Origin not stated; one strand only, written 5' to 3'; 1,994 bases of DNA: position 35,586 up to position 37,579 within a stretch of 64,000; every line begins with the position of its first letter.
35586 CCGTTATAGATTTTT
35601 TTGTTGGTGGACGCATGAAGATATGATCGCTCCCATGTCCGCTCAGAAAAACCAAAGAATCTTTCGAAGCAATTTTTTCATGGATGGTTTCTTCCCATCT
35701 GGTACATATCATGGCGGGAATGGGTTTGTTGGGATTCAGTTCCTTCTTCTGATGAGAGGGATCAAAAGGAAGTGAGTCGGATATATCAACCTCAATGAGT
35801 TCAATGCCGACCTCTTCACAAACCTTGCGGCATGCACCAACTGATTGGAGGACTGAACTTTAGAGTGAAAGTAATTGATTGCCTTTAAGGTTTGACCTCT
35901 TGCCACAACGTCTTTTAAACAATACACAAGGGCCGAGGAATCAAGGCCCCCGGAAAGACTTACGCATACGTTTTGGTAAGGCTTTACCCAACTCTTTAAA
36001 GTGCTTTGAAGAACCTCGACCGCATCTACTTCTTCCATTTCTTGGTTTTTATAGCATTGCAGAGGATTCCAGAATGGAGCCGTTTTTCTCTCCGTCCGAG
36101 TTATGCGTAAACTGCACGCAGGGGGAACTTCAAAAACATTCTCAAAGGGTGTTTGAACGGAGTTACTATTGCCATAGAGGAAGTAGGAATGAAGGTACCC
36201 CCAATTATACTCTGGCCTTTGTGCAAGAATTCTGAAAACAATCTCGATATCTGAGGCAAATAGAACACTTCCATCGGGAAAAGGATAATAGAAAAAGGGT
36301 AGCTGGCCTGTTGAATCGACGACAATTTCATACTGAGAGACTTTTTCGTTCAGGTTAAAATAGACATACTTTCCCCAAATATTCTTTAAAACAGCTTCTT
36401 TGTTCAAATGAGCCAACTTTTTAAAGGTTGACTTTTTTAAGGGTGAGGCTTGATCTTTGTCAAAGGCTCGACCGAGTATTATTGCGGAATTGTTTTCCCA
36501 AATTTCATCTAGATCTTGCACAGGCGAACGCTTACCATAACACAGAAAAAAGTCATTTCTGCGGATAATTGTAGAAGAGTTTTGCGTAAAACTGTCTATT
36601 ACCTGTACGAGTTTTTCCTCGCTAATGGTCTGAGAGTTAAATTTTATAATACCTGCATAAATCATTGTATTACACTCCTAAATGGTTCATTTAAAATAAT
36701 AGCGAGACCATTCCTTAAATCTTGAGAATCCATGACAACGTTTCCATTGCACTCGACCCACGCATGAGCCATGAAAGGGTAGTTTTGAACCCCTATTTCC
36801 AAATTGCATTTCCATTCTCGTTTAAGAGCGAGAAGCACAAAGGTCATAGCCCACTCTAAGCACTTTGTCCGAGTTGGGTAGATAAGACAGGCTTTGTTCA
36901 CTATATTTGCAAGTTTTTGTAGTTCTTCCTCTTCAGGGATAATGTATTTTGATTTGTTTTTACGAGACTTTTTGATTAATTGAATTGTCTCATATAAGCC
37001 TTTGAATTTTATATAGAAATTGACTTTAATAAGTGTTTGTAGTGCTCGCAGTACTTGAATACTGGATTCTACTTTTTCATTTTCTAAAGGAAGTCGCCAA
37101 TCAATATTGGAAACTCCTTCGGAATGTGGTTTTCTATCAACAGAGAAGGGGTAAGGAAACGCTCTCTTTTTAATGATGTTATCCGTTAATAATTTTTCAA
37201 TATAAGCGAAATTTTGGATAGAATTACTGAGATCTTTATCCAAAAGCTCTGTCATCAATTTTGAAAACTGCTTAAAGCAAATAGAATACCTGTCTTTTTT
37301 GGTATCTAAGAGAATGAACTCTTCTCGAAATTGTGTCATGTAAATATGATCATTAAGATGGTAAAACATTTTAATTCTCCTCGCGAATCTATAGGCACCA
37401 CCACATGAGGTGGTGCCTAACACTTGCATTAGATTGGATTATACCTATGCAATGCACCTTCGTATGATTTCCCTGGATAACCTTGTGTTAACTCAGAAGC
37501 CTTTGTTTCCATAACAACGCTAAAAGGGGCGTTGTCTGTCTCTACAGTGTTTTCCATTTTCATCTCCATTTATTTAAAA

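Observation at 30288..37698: Unannotated two-precursor microcin-J25-type lasso peptide cluster (A1-A2-hairpin-B-C-X-D) in an apparent endosymbiont lineage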

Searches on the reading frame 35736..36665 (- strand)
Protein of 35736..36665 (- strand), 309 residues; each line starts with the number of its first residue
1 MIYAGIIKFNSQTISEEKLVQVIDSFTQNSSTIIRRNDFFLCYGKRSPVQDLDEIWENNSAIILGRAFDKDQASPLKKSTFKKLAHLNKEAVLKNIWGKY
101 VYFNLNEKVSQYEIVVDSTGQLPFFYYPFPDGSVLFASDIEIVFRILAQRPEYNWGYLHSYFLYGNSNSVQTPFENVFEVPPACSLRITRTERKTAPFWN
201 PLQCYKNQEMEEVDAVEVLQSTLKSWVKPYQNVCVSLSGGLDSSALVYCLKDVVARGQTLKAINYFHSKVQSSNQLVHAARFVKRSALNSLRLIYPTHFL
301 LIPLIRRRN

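Call 3: search_protein_families(library=pfam, proteins=[window:35736-36665:-], max_evalue=0.01)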
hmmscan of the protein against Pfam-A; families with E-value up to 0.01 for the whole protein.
window:35736-36665:- (309 aa): 3 families
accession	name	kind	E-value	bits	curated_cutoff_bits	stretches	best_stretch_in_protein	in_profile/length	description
PF00733.27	Asn_synthase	-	0.00067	19.8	21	1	219-285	6-69/354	Asparagine synthase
PF13537.11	GATase_7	-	0.005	17.3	25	1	87-142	65-120/123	Glutamine amidotransferase domain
PF01171.26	ATP_bind_3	-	0.0056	16.9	27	1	233-276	2-46/182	PP-loop family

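Call 48: list_cluster_members(proteins=[window:35736-36665:-, window:35142-35552:-, window:35500-35712:-, window:30714-31550:-, window:30288-30587:-, window:31637-32008:-, window:32701-34881:-, window:26643-29963:-, window:37570-37698:-, window:37429-37557:-])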
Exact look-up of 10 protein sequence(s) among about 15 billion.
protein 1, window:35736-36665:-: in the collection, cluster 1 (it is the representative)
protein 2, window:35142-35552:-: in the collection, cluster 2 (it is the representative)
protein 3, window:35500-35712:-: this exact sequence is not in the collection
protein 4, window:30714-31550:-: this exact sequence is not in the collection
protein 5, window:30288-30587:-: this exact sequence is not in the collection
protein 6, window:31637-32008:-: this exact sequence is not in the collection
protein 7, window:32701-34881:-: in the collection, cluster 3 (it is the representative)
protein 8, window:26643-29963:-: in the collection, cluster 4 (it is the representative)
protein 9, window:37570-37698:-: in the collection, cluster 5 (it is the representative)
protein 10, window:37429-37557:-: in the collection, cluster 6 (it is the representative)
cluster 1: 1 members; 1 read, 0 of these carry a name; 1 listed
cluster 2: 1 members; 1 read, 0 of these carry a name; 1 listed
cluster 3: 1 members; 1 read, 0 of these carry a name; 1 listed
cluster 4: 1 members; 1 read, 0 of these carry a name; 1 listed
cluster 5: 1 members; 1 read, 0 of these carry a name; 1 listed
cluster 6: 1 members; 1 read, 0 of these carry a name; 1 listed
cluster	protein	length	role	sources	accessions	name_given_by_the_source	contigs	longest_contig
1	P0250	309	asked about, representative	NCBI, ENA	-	-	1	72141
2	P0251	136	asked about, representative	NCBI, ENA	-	-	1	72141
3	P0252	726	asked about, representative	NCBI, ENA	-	-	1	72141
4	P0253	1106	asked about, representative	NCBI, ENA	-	-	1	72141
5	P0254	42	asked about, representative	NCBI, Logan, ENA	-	-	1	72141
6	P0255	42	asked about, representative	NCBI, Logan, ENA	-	-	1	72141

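Call 66: search_protein_families(library=ncbifam, proteins=[window:35835-36665:-], max_evalue=0.01)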
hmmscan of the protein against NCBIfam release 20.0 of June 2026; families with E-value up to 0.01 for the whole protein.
window:35835-36665:- (277 aa): 7 families
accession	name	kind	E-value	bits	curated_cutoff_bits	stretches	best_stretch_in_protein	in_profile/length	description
TIGR01536.1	asn_synth_AEB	equivalog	5.7e-16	58.6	267.1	1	89-274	113-291/517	asparagine synthase (glutamine-hydrolyzing)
NF033535.1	lass_lactam_cya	exception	1.1e-12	47.3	525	1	116-258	139-283/668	lasso peptide isopeptide bond-forming cyclase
NF033561.1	macrolact_Ik_Al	subfamily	2.3e-10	39.7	300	1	88-271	70-252/561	albusnodin/ikarugamycin family macrolactam cyclase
TIGR03108.1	eps_aminotran_1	hypoth_equivalog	7e-10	38.2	816.9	1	92-257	115-285/628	XrtA/PEP-CTERM system amidotransferase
TIGR03104.1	trio_amidotrans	equivalog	1e-05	24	570.1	1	91-257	114-287/589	N-acetylglutaminylglutamine amidotransferase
TIGR02432.1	lysidine_TilS_N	equivalog_domain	0.00039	20.4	93.6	1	233-274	2-44/189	tRNA lysidine(34) synthetase TilS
TIGR00268.2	TIGR00268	equivalog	0.0029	16.9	150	1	221-259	4-42/259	ATP-dependent sacrificial sulfur transferase LarE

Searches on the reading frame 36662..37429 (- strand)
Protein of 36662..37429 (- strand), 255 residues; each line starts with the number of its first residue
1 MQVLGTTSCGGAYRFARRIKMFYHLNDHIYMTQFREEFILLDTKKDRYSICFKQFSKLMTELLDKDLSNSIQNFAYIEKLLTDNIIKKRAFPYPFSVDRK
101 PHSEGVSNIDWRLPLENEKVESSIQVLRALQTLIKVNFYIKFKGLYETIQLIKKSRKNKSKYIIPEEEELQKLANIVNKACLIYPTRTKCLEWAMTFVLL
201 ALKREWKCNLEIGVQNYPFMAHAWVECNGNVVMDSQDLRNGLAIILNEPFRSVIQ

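Call 3: search_protein_families(library=pfam, proteins=[window:36662-37429:-], max_evalue=0.01)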
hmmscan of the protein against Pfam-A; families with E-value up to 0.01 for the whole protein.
window:36662-37429:- (255 aa): 1 family
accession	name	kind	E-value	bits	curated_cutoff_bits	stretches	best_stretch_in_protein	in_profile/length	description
PF13471.12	Transglut_core3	-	2.9e-24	85.7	26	1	133-245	2-115/117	Transglutaminase-like superfamily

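Call 12: find_homologous_proteins(query=window:36662-37369:-)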
Query window:36662-37369:- (235 aa): 236 proteins with E <= 0.001 among 657 candidates; the best 120 are listed. Only proteins of 129 to 412 residues were searched: fused or split forms outside these lengths cannot appear, so this answer is no evidence that the protein stands alone or is whole; lengths 'longer' or 'shorter' looks for them.
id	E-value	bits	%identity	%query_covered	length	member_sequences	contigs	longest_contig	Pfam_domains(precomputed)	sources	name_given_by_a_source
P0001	8.0e-154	528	100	100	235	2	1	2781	PF13471.13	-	-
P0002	1.5e-110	386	71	99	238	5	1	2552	PF13471.13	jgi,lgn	-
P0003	2.9e-109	382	71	99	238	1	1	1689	PF13471.13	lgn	-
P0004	1.7e-108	379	70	99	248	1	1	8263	PF13471.13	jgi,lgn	-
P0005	2.5e-108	379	71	98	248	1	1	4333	PF13471.13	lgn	-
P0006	1.6e-107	376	71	98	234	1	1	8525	PF13471.13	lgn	-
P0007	1.9e-107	376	70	99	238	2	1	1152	PF13471.13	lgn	-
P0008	2.6e-107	375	69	99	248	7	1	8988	PF13471.13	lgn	-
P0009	3.1e-107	375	69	98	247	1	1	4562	PF13471.13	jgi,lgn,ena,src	-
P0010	4.8e-107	375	68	99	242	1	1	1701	PF13471.13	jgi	jgi:hypothetical protein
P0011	1.0e-106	374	68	98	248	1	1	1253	PF13471.13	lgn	-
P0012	2.0e-106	373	69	99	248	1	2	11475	PF13471.13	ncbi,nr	ncbi:MAG: lasso peptide biosynthesis B2 protein [Alphaproteobacteria bacterium]|nr:lasso peptide bio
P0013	1.6e-105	370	66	99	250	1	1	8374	PF13471.13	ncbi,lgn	-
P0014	1.6e-105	370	67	99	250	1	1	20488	PF13471.13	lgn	-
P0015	5.1e-105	368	67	99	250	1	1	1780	PF13471.13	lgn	-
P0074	1.2e-96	341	65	99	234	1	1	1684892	PF13471.13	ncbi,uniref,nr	ncbi:lasso peptide biosynthesis B2 protein [Candidatus Paracaedibacter symbiosus]|uniref:lasso pepti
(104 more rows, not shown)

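Call 13: find_encoding_contigs(protein=P0014, flank=9000, max_places=2)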
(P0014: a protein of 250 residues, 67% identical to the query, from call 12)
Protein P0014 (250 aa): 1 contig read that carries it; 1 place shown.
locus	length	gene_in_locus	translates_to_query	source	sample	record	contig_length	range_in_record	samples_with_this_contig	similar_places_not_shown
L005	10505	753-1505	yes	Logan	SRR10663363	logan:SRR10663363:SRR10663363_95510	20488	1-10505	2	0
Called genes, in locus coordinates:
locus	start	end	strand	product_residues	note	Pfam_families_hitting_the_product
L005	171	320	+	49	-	-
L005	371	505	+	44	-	-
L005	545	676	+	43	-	-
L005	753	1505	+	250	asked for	PF13471:Transglut_core3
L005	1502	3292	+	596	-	PF00733:Asn_synthase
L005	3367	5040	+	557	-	PF00664:ABC_membrane, PF02463:SMC_N (faint), PF00005:ABC_tran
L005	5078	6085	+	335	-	PF00646:F-box (weak), PF12937:F-box-like (weak), PF00560:LRR_1 (faint), PF12799:LRR_4 (faint), PF13516:LRR_6 (faint), PF13855:LRR_8 (weak)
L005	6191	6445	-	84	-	PF06412:TraD (weak)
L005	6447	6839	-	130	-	-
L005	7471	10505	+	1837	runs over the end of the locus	PF03389:MobA_MobL, PF03266:NTPase_1 (weak), PF13245:AAA_19, PF13604:AAA_30, PF23639:DUF7146, PF13362:Toprim_3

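Call 14: find_encoding_contigs(protein=P0074, flank=9000, max_places=2)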
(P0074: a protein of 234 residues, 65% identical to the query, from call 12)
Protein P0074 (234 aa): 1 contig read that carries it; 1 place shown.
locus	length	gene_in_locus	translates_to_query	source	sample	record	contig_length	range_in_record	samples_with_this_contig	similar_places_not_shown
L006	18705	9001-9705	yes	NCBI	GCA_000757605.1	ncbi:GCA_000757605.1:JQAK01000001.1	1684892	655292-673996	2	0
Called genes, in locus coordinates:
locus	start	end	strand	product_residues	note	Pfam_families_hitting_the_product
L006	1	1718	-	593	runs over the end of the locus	PF01168:Ala_racemase_N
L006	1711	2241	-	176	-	PF02311:AraC_binding (faint), PF07883:Cupin_2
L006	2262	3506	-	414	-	PF02812:ELFV_dehydrog_N, PF00208:ELFV_dehydrog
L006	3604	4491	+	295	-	PF00126:HTH_1, PF03466:LysR_substrate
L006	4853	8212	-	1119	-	PF00196:GerE, PF00931:NB-ARC, PF13181:TPR_8 (faint), PF13174:TPR_6 (faint), PF07719:TPR_2 (faint), PF13428:TPR_14 (faint), PF17874:TPR_MalT (weak), PF13424:TPR_12, +4 more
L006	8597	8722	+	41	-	-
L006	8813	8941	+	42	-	-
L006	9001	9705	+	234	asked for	PF13471:Transglut_core3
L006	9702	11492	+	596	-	PF00733:Asn_synthase, PF02540:NAD_synthase (faint), PF00733:Asn_synthase (weak)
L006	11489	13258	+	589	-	PF00664:ABC_membrane, PF02463:SMC_N (weak), PF00005:ABC_tran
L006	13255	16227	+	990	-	PF00004:AAA (weak)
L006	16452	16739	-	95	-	-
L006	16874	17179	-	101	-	PF13855:LRR_8 (weak), PF12799:LRR_4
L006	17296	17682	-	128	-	PF00665:rve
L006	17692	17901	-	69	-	PF13276:HTH_21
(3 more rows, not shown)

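Call 20: find_related_loci(query=A1, collection=genome_contigs, flank=9000)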
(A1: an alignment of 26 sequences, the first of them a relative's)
Query A1 (235 aa) in genome_contigs; peptide patterns used: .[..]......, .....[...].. (x = any residue, [..] = any of these).
65 stretches matched a pattern; 36 encode a relative of the query (tblastn E <= 1e-3); 36 distinct loci.
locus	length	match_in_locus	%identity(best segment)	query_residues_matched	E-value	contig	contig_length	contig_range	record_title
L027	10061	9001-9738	69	1-233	6e-114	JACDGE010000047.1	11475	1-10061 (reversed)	MAG: Alphaproteobacteria bacterium isolate MGR_bin404 SD2908_NODE_2511_length_11475_cov_2.224357, whole genome shotgun s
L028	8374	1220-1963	66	1-233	8e-114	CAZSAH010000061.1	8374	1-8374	MAG TPA_asm: uncultured Alphaproteobacteria bacterium isolate SRP193066_co2_196 genome assembly, contig: NODE_4382_lengt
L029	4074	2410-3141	68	1-231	3e-114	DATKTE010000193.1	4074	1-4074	MAG TPA_asm: Alphaproteobacteria bacterium isolate SMAG_U14073 k141_710856, whole genome shotgun sequence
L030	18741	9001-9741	68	1-234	4e-113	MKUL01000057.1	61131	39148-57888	MAG: Alphaproteobacteria bacterium 41-28 SCNpilot_cont_1000_p_scaffold_664, whole genome shotgun sequence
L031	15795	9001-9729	68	1-233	3e-111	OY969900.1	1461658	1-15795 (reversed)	MAG: uncultured Alphaproteobacteria bacterium isolate MFD05580.bin.c.4 genome assembly, chromosome: 1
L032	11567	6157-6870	67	1-233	5e-110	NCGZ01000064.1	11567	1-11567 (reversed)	MAG: Alphaproteobacteria bacterium 16-39-46 04302015_16_scaffold_822, whole genome shotgun sequence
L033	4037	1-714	68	9-233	2e-110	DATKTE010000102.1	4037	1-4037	MAG TPA_asm: Alphaproteobacteria bacterium isolate SMAG_U14073 k141_997749, whole genome shotgun sequence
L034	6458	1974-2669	65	1-233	2e-106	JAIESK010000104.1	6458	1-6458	MAG: Alphaproteobacteria bacterium isolate co.spades.METABAT.2.5kb_013 c_000000413759, whole genome shotgun sequence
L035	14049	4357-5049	67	1-233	4e-106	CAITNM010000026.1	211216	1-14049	MAG: uncultured Alphaproteobacteria bacterium isolate AM-2014_bin-2127 genome assembly, contig: bin-2127:26/47, whole ge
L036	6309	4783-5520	66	1-233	6e-106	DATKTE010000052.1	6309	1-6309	MAG TPA_asm: Alphaproteobacteria bacterium isolate SMAG_U14073 k141_1139972, whole genome shotgun sequence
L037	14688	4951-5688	63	1-233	9e-105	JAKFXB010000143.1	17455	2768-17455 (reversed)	MAG: Alphaproteobacteria bacterium isolate ND2_Bin_14 ND2_0000367, whole genome shotgun sequence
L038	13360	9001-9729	63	1-231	4e-104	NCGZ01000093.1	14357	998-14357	MAG: Alphaproteobacteria bacterium 16-39-46 04302015_16_scaffold_1131, whole genome shotgun sequence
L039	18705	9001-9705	64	1-234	9e-104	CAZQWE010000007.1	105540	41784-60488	MAG TPA_asm: uncultured Alphaproteobacteria bacterium isolate SRP242652_co2_138 genome assembly, contig: NODE_240_length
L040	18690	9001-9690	65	1-231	2e-102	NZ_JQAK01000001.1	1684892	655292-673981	Candidatus Paracaedibacter symbiosus strain PRA9 Scaffold_1, whole genome shotgun sequence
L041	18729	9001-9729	61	1-231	2e-102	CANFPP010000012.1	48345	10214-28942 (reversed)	MAG: Holosporales bacterium isolate Jr-14may18-258 genome assembly, contig: Jr-14may18-C1154, whole genome shotgun seque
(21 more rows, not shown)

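Call 47: find_encoding_contigs(protein=P0001, flank=10000, max_places=6)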
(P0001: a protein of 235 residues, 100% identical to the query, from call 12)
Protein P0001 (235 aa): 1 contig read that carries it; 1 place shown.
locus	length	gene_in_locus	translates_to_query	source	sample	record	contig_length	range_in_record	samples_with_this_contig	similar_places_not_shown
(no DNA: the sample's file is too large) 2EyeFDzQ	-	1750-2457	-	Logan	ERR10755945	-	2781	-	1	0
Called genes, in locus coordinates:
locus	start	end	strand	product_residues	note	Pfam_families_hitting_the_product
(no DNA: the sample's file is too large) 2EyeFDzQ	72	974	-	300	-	PF01209:Ubie_methyltran (weak), PF13489:Methyltransf_23, PF08241:Methyltransf_11, PF08242:Methyltransf_12, PF13649:Methyltransf_25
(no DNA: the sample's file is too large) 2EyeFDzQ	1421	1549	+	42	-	-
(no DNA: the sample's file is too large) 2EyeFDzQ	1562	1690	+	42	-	-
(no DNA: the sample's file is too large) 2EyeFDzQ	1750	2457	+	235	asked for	PF13471:Transglut_core3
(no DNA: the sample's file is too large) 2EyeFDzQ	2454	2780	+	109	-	?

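Call 52: find_encoding_contigs(protein=P0008, flank=9000, max_places=2)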
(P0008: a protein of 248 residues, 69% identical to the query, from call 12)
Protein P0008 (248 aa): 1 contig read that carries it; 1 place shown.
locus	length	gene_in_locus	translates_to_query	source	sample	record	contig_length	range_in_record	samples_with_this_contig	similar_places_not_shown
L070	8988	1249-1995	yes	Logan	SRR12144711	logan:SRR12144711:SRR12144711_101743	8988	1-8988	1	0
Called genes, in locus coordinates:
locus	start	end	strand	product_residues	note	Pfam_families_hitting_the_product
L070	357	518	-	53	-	-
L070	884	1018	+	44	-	-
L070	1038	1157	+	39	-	-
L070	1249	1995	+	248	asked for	PF13471:Transglut_core3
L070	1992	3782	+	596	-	PF00733:Asn_synthase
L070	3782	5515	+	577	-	PF00664:ABC_membrane, PF02463:SMC_N (faint), PF00005:ABC_tran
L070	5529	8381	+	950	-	-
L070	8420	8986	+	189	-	?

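Call 53: find_encoding_contigs(protein=P0006, flank=9000, max_places=2)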
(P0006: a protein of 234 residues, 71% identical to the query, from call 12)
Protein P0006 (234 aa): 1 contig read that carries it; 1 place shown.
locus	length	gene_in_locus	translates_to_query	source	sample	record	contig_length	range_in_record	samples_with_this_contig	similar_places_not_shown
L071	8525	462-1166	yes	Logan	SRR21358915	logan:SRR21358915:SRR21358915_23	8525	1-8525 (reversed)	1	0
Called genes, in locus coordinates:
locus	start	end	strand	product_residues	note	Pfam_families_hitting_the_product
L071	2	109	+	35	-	?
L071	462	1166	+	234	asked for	PF13471:Transglut_core3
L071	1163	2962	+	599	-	PF00733:Asn_synthase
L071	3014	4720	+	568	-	PF00664:ABC_membrane, PF00005:ABC_tran, PF02463:SMC_N (weak)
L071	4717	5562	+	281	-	PF08238:Sel1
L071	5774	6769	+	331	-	PF00089:Trypsin (faint)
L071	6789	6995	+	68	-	PF01797:Y1_Tnp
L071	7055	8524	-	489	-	?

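Call 54: find_encoding_contigs(protein=P0004, flank=9000, max_places=2)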
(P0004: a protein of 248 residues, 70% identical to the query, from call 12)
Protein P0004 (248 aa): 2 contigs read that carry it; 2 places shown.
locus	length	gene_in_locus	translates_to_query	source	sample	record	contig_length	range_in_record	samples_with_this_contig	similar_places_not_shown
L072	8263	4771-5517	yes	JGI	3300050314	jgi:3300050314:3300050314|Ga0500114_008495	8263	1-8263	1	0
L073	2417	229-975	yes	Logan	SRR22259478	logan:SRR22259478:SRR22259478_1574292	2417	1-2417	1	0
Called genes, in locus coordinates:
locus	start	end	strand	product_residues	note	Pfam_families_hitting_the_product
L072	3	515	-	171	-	?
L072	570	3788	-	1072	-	PF00196:GerE, PF00931:NB-ARC, PF13424:TPR_12, PF13424:TPR_12, PF24885:TPR_NPHP3, PF13374:TPR_10 (weak), PF17874:TPR_MalT (weak), PF13424:TPR_12, +10 more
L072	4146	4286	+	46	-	-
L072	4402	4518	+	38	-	-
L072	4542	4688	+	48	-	-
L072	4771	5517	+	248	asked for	PF13471:Transglut_core3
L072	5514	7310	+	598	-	PF00733:Asn_synthase (weak)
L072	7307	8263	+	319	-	?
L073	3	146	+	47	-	?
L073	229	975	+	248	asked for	PF13471:Transglut_core3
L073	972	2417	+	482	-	?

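Call 66: search_protein_families(library=ncbifam, proteins=[window:36662-37369:-, L071:1163-2962:+], max_evalue=0.01)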
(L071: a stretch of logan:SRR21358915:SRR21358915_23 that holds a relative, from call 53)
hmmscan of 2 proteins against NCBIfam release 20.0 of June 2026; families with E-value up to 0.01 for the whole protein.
window:36662-37369:- (235 aa): 1 family
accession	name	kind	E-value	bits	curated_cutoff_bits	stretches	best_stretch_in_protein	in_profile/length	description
NF033537.1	lasso_biosyn_B2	equivalog_domain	7.8e-27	94.2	33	1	113-226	14-130/132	lasso peptide biosynthesis B2 protein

L071:1163-2962:+ (599 aa): 16 families
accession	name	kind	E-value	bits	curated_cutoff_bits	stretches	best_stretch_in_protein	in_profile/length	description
NF033561.1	macrolact_Ik_Al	subfamily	6.3e-32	110.9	300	1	73-591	55-556/561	albusnodin/ikarugamycin family macrolactam cyclase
NF033535.1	lass_lactam_cya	exception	7.6e-27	94.1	525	2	107-301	130-329/668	lasso peptide isopeptide bond-forming cyclase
TIGR01536.1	asn_synth_AEB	equivalog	2.3e-22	79.7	267.1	1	89-297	113-317/517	asparagine synthase (glutamine-hydrolyzing)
TIGR03108.1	eps_aminotran_1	hypoth_equivalog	2.2e-10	39.9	816.9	1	90-286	113-311/628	XrtA/PEP-CTERM system amidotransferase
TIGR03104.1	trio_amidotrans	equivalog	3.2e-06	25.7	570.1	1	91-283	114-313/589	N-acetylglutaminylglutamine amidotransferase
TIGR00268.2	TIGR00268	equivalog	4.5e-06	26.1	150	1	220-296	3-77/259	ATP-dependent sacrificial sulfur transferase LarE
TIGR02432.1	lysidine_TilS_N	equivalog_domain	1.4e-05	25.1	93.6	1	233-292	2-63/189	tRNA lysidine(34) synthetase TilS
NF006949.0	PRK09431.1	equivalog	7.8e-05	21.4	499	0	92-289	114-294/554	asparagine synthase B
TIGR00552.1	nadE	equivalog_domain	0.0001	21.6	63.65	1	230-299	22-90/251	NAD(+) synthase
NF010587.0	PRK13980.1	equivalog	0.0002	20.6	255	1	230-294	31-93/267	NAD+ synthase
TIGR00364.1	TIGR00364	equivalog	0.0007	19.2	150.3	1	235-295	3-59/201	7-cyano-7-deazaguanine synthase QueC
NF001138.1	PRK00143.1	equivalog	0.00086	18.3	284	1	233-298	2-71/345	tRNA 2-thiouridine(34) synthase MnmA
NF007942.0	PRK10660.1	equivalog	0.0016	17.3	606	1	219-291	6-81/439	tRNA lysidine(34) synthetase TilS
NF010367.0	PRK13795.1-2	equivalog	0.0024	16.4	456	1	209-298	224-306/584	hypothetical protein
TIGR00420.1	trmU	equivalog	0.0057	15.6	236.95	0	232-297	2-73/351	tRNA 2-thiouridine(34) synthase MnmA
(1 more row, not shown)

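Call 69: search_protein_families(library=pfam, proteins=[L039:706-1905:-, L070:5529-8378:+], max_evalue=0.001)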
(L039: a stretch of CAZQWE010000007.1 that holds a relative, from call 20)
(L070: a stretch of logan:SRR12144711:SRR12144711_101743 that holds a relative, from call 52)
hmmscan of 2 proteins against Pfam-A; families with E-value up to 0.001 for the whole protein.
L039:706-1905:- (400 aa): 0 families

L070:5529-8378:+ (950 aa): 1 family
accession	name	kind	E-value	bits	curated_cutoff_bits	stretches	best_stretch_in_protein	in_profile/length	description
PF08785.16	Ku_PK_bind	-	0.00073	20.2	25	0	877-929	54-105/120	Ku C terminal domain like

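Call 72: predict_structure(alignment_id=A1)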
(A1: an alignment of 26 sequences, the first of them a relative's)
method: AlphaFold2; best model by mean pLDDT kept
length: 235 residues; sequences in the alignment: 26
mean_pLDDT: 70.4   pTM: 0.65
mean pLDDT of the five models: 70.4, 63.4, 62.9, 60.6, 57.9
residues with pLDDT >= 90: 30; 70-90: 90; 50-70: 87; < 50: 28
segments of 3 or more residues with pLDDT < 50: 73-93, 196-199, 233-235
pLDDT, mean of each block of 10 residues (from residue 1): 65 65 62 69 59 71 71 41 37 53 88 90 80 81 88 88 71 90 91 59 79 64 67 45
secondary structure, 60 per line:
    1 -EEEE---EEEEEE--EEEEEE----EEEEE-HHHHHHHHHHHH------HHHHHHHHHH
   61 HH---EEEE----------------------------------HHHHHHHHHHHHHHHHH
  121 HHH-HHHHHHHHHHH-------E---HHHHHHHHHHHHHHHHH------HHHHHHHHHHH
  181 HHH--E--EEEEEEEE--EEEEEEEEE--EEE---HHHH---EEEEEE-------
elements in order: E2-5 E9-14 E17-22 E27-31 H33-44 H51-62 E66-69 H104-123 H125-135 H147-163 H170-183 E189-196 E199-207 E210-212 H216-219 E223-228

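Call 74: fold_search(model_id=the predicted structure, library=pdb)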
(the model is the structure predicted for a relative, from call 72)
No match with E <= 0.001 here; weaker rows may still be real.
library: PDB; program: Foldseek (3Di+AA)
matches with E <= 10: 500; with E <= 0.001: 0
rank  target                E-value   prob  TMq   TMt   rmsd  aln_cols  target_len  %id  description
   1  5v1v_A                1.6e-02  1.00  0.24  0.57   4.5        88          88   11  TbiB1 in Complex with the TbiA(alpha) Leader Peptide (released 2018-09-05)
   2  5v1u_A                3.6e-02  1.00  0.23  0.56   4.1        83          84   12  TbiB1 in Complex with the TbiA(beta) Leader Peptide (released 2018-09-05)
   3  3isr_B                4.2e-02  0.51  0.20  0.17  14.5       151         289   18  The Crystal Structure of a Putative Cysteine Protease from Cytophaga hutchinsonii to 1.9A (released 2009-09-08)
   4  3isr_C                4.7e-02  0.47  0.21  0.18  14.9       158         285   19  The Crystal Structure of a Putative Cysteine Protease from Cytophaga hutchinsonii to 1.9A (released 2009-09-08)
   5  5v1u_B                5.6e-02  1.00  0.23  0.57   4.4        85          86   12  TbiB1 in Complex with the TbiA(beta) Leader Peptide (released 2018-09-05)
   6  3isr_A                1.2e-01  0.30  0.21  0.17  14.6       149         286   17  The Crystal Structure of a Putative Cysteine Protease from Cytophaga hutchinsonii to 1.9A (released 2009-09-08)
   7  4fgq_A                1.5e-01  0.77  0.30  0.37   9.2       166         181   12  Legionella pneumophila LapG (released 2012-06-20)
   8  4u65_E                1.6e-01  0.44  0.25  0.31  10.9       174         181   10  Structure of the periplasmic output domain of the Legionella pneumophila LapD ortholog CdgS9 in complex with Pseudomon (released 2014-08-13)
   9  6tsl_AAA              1.6e-01  0.14  0.14  0.11  13.0       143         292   12  Marasmius oreades agglutinin (MOA) in complex with the truncated PVPRAHS synthetic substrate (released 2020-07-29)
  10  4fgp_A                2.1e-01  0.72  0.30  0.36   9.0       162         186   12  Legionella pneumophila LapG (EGTA-treated) (released 2012-06-20)
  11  6tsq_AAA              2.1e-01  0.12  0.13  0.11  13.0       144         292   13  Marasmius oreades agglutinin (MOA) activated by manganese (II) (released 2020-07-29)
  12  6jzd_A                2.4e-01  0.09  0.15  0.14  16.8       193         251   10  Crystal structure of peptide-bound VASH2-SVBP complex (released 2019-07-17)
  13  6jx3_B                2.6e-01  0.99  0.25  0.62   3.7        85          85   14  Lasso peptide synthetase B1 complexed with the leader peptide (released 2019-06-26)
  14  6tsm_AAA              2.6e-01  0.12  0.14  0.11  13.0       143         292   12  Marasmius oreades agglutinin (MOA) in complex with the truncated PVVRAHS synthetic substrate (released 2020-07-29)
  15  6tsn_AAA              2.7e-01  0.12  0.13  0.11  13.0       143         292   12  Marasmius oreades agglutinin (MOA), papain back.swap W208Q-Q276W variant (released 2020-07-29)
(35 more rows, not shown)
